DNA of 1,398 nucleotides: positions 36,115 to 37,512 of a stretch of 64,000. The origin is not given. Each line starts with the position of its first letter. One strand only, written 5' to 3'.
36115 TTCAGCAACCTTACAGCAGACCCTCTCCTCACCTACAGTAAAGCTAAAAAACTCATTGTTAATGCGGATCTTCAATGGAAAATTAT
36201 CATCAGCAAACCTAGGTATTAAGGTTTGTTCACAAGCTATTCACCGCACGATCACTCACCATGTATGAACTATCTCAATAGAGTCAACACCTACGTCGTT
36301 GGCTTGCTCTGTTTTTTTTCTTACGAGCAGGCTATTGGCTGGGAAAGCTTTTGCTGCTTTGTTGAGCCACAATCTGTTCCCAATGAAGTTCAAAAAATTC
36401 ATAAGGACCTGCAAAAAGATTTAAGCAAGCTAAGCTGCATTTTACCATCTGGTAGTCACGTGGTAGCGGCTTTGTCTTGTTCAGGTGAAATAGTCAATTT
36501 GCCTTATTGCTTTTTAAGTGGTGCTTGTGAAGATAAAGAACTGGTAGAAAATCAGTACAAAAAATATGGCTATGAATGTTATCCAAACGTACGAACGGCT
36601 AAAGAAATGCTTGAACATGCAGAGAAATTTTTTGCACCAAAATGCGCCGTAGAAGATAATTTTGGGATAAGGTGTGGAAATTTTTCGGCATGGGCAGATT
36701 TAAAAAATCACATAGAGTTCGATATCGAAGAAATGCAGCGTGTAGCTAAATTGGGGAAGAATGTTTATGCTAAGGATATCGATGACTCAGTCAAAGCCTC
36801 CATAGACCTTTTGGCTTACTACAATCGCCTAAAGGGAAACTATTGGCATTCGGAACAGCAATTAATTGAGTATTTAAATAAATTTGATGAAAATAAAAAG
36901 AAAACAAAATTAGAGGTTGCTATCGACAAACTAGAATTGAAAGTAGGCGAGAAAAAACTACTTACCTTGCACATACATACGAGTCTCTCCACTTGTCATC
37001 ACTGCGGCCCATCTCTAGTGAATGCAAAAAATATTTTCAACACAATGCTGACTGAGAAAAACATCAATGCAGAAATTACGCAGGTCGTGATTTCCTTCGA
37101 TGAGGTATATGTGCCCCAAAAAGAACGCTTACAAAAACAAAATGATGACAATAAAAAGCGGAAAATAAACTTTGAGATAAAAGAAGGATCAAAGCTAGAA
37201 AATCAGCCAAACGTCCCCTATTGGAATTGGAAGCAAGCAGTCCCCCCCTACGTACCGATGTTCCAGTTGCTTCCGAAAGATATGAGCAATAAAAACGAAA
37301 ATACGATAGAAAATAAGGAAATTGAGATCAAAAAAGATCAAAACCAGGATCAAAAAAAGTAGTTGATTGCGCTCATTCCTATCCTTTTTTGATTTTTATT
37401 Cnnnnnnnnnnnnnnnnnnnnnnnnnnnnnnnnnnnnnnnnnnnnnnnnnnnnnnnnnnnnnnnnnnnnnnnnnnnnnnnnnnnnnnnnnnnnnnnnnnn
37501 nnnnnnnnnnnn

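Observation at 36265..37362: Candidate nucleic-acid deaminase-fold toxin or effector (HSE ... CHHC zinc motif)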

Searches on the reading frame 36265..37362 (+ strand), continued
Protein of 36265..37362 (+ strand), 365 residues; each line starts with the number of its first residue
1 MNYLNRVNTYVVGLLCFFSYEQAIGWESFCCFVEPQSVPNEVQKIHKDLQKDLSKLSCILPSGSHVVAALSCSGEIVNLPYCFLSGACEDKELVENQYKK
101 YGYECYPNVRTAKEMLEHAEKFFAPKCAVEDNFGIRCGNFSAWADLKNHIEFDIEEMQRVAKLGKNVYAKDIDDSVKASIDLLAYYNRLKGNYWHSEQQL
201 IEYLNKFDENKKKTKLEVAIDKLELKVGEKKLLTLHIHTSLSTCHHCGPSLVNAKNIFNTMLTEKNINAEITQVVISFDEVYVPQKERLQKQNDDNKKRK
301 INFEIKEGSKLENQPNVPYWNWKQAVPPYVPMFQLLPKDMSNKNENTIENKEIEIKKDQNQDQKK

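Call 61: fold_search(model_id=the predicted structure, library=pdb)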
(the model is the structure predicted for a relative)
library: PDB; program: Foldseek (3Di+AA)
matches with E <= 10: 135; with E <= 0.001: 0
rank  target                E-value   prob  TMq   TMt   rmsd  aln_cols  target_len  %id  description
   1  3h5l_B                7.8e-01  0.16  0.11  0.10   5.3        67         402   13  Crystal structure of a putative branched-chain amino acid ABC transporter from Silicibacter pomeroyi (released 2009-05-05)
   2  4ywm_A                8.3e-01  0.14  0.14  0.18   7.6       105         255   11  Pyrococcus furiosus MCM N-terminal domain beta-turn triple mutant pentameric ring (released 2015-09-23)
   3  3iam_2                1.0e+00  0.02  0.07  0.12  20.4       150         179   16  Crystal structure of the hydrophilic domain of respiratory complex I from Thermus thermophilus, reduced, 2 mol/ASU, wi (released 2009-09-15)
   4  3hhg_B                1.5e+00  0.08  0.11  0.13   8.7        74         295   16  Structure of CrgA, a LysR-type transcriptional regulator from Neisseria meningitidis. (released 2009-07-07)
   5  3g13_B                1.6e+00  0.06  0.10  0.21  11.5        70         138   13  Crystal structure of putative conjugative transposon recombinase from Clostridium difficile (released 2009-02-10)
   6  6pfk_A                1.6e+00  0.06  0.10  0.11   6.8        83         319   10  PHOSPHOFRUCTOKINASE, INHIBITED T-STATE (released 1996-07-11)
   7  9s0z_B                2.1e+00  0.07  0.09  0.05   4.2        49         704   10  Cryo-EM structure of the endogeneous MIWI in complex with pachytene piRNA at 3A (released 2026-01-21)
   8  2e7g_MODEL_1_A        2.7e+00  0.07  0.12  0.28  10.4        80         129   11  Solution structure of putative ribosome-binding factor A (RbfA) from human mutochondrial precursor (released 2007-07-10)
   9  1sxj_E                3.1e+00  0.03  0.09  0.10   6.6        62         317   14  Crystal Structure of the Eukaryotic Clamp Loader (Replication Factor C, RFC) Bound to the DNA Sliding Clamp (Prolifera (released 2004-06-22)
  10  8zb0_A                3.3e+00  0.07  0.11  0.12  11.5        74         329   14  Cryo-EM structure of human ZnT1 (released 2025-03-12)
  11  9d37_A                3.3e+00  0.07  0.11  0.06  11.8        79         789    9  Nonactive state of Gly-,Glu- bound GluN1a-2B-2D NMDAR (released 2025-02-26)
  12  4xyj_H                3.3e+00  0.04  0.10  0.06   8.2        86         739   10  Crystal structure of human phosphofructokinase-1 in complex with ATP and Mg, Northeast Structural Genomics Consortium  (released 2015-05-20)
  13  4xyj_D                3.3e+00  0.04  0.10  0.05   8.2        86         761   10  Crystal structure of human phosphofructokinase-1 in complex with ATP and Mg, Northeast Structural Genomics Consortium  (released 2015-05-20)
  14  2yvq                  3.3e+00  0.03  0.07  0.16  11.2        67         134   10  Crystal structure of MGS domain of carbamoyl-phosphate synthetase from homo sapiens (released 2008-04-15)
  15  6wb0_A                3.3e+00  0.03  0.09  0.06   8.3        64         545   11  +3 extended HIV-1 reverse transcriptase initiation complex core (pre-translocation state) (released 2020-06-24)
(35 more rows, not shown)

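Call 67: search_dna_similar(query=P0001, collection=plasmids, mode=protein, max_evalue=1, max_rows=15)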
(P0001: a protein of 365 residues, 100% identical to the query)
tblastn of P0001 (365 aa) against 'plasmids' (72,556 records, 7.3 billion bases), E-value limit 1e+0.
No match.

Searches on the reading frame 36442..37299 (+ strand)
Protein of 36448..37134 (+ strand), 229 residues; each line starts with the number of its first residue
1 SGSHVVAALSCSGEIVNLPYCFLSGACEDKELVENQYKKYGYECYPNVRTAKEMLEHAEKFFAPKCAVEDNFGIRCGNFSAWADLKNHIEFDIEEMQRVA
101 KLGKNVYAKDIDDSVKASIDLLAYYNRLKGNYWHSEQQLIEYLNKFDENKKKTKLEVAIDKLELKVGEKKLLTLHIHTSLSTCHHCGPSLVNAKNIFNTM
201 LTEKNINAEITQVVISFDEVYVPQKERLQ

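Call 38: search_protein_families(library=pfam, proteins=[window:36448-37134:+], max_evalue=10)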
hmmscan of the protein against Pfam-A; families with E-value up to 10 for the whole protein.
seq(229 aa): 2 families
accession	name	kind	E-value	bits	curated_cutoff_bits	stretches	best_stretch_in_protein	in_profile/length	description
PF02146.23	SIR2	-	0.0063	16.9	24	1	144-205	70-131/180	Sir2 family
PF18319.7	Zn_ribbon_PriA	-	0.071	13.5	26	1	172-187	8-23/27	PriA DNA helicase Cys-rich region (CRR) domain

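Call 64: predict_structure(alignment_id=A3)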
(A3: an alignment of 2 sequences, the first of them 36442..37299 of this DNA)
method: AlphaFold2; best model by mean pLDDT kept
length: 286 residues; sequences in the alignment: 2
mean_pLDDT: 37.6   pTM: 0.31
mean pLDDT of the five models: 37.6, 37.2, 36.9, 35.7, 35.3
residues with pLDDT >= 90: 0; 70-90: 13; 50-70: 56; < 50: 217
segments of 3 or more residues with pLDDT < 50: 1-137, 179-193, 218-233, 241-286
pLDDT, mean of each block of 10 residues (from residue 1): 22 23 24 33 30 39 29 27 32 32 23 23 25 41 67 67 55 53 40 56 70 51 34 54 34 27 25 23 31
secondary structure, 60 per line:
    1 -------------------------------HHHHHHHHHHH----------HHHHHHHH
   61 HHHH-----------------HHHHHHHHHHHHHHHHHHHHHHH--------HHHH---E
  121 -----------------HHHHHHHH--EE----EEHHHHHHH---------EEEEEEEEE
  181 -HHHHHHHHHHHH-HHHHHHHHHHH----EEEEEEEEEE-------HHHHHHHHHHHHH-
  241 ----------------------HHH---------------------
elements in order: H32-42 H53-64 H82-104 H113-116 H138-145 H156-162 E172-180 H182-193 H195-205 E210-219 H227-239

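Call 68: fold_search(model_id=the predicted structure, library=pdb)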
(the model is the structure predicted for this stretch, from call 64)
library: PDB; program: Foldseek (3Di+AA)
matches with E <= 10: 209; with E <= 0.001: 0
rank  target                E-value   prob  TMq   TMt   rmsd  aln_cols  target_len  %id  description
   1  8zb0_A                4.9e-01  0.21  0.14  0.12   4.7        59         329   19  Cryo-EM structure of human ZnT1 (released 2025-03-12)
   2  4euh                  7.3e-01  0.10  0.12  0.09  12.3        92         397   11  Crystal structure of Clostridium acetobutulicum trans-2-enoyl-CoA reductase apo form (released 2012-11-28)
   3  4toz_A                8.4e-01  0.08  0.12  0.08  11.6        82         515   17  MppA Periplasmic Murein Tripeptide Binding Protein, Unliganded Open Form (released 2015-06-10)
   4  3h5l_A                9.5e-01  0.11  0.14  0.10  14.0        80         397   15  Crystal structure of a putative branched-chain amino acid ABC transporter from Silicibacter pomeroyi (released 2009-05-05)
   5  4fbg_D                1.2e+00  0.08  0.13  0.10   6.5        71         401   13  Crystal structure of Treponema denticola trans-2-enoyl-CoA reductase in complex with NAD (released 2012-11-28)
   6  9gjp_E                1.3e+00  0.11  0.16  0.11  10.2        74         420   16  OCCM maturation intermediate stalled with an Arginine Finger mutation in Mcm5: Conformer 2 (released 2025-03-05)
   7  4a8j_D                1.3e+00  0.06  0.13  0.13  12.6        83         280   13  Crystal Structure of the Elongator subcomplex Elp456 (released 2012-02-22)
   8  8fky_SJ               1.4e+00  0.02  0.08  0.09  27.9       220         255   12  Human nucleolar pre-60S ribosomal subunit (State F) (released 2023-07-12)
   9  1rka                  1.6e+00  0.08  0.10  0.09   5.5        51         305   12  THE APO FORM OF E. COLI RIBOKINASE (released 1999-08-31)
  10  5if3_B                2.0e+00  0.05  0.13  0.16  12.8        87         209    9  Crystal structure of a Short-chain dehydrogenase/reductase SDR from Burkholderia vietnamiensis (released 2016-05-04)
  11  6k0w_C                2.0e+00  0.04  0.13  0.10  12.1       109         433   14  DNA methyltransferase in complex with sinefungin (released 2019-12-11)
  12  4a8j_A                2.1e+00  0.04  0.11  0.11  13.4        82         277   18  Crystal Structure of the Elongator subcomplex Elp456 (released 2012-02-22)
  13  5j2q_A                2.1e+00  0.03  0.09  0.06   9.9        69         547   13  HIV-1 reverse transcriptase in complex with DNA that has incorporated a mismatched EFdA-MP at the N-(pre-translocation (released 2016-08-03)
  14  8fkx_SJ               2.1e+00  0.01  0.08  0.10  27.7       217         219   12  Human nucleolar pre-60S ribosomal subunit (State E) (released 2023-07-12)
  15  9gjw_E                2.4e+00  0.07  0.15  0.11  10.3        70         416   16  OCCM maturation intermediate stalled with an Arginine Finger mutation in Mcm2 (released 2025-03-05)
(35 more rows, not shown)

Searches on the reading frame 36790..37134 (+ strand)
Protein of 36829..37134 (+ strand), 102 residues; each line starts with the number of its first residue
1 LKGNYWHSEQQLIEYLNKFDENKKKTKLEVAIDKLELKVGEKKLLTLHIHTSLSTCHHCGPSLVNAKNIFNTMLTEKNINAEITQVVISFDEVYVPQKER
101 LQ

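Call 38: search_protein_families(library=pfam, proteins=[window:36829-37134:+], max_evalue=10)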
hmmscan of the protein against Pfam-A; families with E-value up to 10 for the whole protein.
seq(102 aa): 3 families
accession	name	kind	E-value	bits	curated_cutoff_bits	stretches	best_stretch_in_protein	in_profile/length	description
PF02146.23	SIR2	-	0.0028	18.1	24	1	18-80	71-133/180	Sir2 family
PF18319.7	Zn_ribbon_PriA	-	0.027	14.8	26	1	45-60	8-23/27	PriA DNA helicase Cys-rich region (CRR) domain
PF17760.6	UvrA_inter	-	0.069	13.5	23.3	1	17-55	61-98/109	UvrA interaction domain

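Call 41: search_protein_families(library=padloc, proteins=[window:36829-37134:+], max_evalue=10)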
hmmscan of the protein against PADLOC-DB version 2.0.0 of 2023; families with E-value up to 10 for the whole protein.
seq(102 aa): 0 families

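Call 42: search_protein_families(library=phrogs, proteins=[window:36829-37134:+], max_evalue=10)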
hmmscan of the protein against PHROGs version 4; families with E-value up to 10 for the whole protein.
seq(102 aa): 2 families
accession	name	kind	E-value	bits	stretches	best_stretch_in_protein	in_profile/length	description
phrog_20793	-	unknown function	0.12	13.5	1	6-36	45-75/86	-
phrog_29558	-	unknown function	0.2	12.5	1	5-39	40-74/82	-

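Call 47: search_solved_structures(query=A2, max_evalue=10, show_alignments=3)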
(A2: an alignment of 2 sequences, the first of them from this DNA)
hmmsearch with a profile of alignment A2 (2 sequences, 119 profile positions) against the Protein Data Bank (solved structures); distinct sequences matched with E-value up to 10: 1.
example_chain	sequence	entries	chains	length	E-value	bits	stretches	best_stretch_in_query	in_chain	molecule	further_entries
6tlx_A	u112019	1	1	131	0.97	12.3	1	61-90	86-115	Protein kinase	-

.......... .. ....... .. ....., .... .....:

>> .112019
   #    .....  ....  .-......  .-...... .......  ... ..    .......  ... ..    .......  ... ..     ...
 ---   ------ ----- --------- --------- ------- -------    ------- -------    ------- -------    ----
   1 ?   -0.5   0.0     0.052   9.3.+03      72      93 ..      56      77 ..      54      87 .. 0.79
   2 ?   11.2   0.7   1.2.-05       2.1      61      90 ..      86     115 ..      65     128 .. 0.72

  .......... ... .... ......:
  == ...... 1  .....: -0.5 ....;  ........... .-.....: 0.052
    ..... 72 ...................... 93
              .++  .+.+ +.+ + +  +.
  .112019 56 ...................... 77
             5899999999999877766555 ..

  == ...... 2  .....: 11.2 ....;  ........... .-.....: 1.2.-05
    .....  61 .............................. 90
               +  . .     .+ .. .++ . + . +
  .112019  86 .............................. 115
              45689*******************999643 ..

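Call 48: find_homologous_proteins(query=A2, max_evalue=10)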
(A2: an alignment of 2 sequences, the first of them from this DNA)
Query A2 (2 sequences): 201 candidates shared short words with the query, none scored E <= 10.

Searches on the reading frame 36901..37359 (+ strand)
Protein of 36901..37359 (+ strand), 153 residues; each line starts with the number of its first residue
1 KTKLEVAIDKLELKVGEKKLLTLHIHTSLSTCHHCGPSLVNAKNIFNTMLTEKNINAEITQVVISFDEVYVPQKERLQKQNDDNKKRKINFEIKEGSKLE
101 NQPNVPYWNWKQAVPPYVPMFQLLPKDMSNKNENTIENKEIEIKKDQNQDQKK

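Call 71: search_protein_families(library=pfam, proteins=[window:36901-37359:+], max_evalue=10)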
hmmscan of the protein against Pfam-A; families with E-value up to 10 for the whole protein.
seq(153 aa): 3 families
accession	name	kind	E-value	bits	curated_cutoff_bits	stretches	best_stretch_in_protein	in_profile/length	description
PF02146.23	SIR2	-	0.031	14.7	24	1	8-59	86-136/180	Sir2 family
PF18319.7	Zn_ribbon_PriA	-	0.058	13.8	26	1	21-36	8-23/27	PriA DNA helicase Cys-rich region (CRR) domain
PF19645.4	DUF6148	-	0.18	12.3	27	1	70-104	29-63/74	Family of unknown function (DUF6148)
